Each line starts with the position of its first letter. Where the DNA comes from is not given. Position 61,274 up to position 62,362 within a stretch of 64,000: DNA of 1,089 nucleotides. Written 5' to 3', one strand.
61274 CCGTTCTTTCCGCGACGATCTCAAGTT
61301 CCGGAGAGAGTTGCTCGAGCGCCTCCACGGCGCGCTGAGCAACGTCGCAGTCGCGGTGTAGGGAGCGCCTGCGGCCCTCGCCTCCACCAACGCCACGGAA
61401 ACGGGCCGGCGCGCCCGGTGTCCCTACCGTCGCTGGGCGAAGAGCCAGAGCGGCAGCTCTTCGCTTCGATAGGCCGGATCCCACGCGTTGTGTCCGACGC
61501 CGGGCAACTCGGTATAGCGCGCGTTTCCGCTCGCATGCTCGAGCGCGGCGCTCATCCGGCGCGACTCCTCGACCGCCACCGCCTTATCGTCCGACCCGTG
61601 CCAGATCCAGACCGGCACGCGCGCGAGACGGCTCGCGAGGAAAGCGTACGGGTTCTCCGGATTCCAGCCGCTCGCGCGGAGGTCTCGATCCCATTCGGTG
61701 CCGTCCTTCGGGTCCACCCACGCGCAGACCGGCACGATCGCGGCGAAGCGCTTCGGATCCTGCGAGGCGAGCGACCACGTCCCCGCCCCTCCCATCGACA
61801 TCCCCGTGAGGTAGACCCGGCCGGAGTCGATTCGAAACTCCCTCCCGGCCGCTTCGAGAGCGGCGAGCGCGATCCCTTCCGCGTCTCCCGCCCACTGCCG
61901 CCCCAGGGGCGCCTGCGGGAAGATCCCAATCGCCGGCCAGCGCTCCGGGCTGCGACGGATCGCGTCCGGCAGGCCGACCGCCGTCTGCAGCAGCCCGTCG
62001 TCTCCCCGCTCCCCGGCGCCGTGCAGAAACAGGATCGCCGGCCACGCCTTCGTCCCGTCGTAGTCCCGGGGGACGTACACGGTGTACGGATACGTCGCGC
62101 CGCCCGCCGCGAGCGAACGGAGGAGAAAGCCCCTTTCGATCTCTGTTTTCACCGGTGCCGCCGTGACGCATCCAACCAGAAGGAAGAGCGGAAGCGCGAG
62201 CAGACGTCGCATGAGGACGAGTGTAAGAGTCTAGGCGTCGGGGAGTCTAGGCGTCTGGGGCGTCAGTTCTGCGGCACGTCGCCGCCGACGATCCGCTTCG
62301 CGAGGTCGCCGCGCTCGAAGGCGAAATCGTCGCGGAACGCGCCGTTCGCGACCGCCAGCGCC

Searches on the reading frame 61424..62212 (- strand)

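Call 82: search_protein_families(library=pfam, proteins=[window:61424-62212:-], max_evalue=0.001)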
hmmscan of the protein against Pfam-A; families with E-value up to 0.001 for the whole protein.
window:61424-62212:- (262 aa): 7 families
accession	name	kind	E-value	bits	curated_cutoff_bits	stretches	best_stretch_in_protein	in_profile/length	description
PF00326.27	Peptidase_S9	-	1.5e-11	44.6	22.6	1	116-252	49-198/213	Prolyl oligopeptidase family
PF12146.15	Hydrolase_4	-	3e-08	33.7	27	0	129-171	76-116/239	Serine aminopeptidase, S33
PF00561.26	Abhydrolase_1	-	3.8e-08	33.7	25.8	1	130-185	68-120/245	alpha/beta hydrolase fold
PF00756.26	Esterase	-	1.2e-07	32.2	22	1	125-231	109-216/251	Putative esterase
PF02230.22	Abhydrolase_2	-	3.7e-06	27.4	23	0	128-244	102-202/217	Phospholipase/Carboxylesterase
PF02129.25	Peptidase_S15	-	2.7e-05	24.5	23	1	129-171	93-135/262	X-Pro dipeptidyl-peptidase (S15 family)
PF01738.24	DLH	-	0.00024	21.2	21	1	116-241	82-186/217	Dienelactone hydrolase family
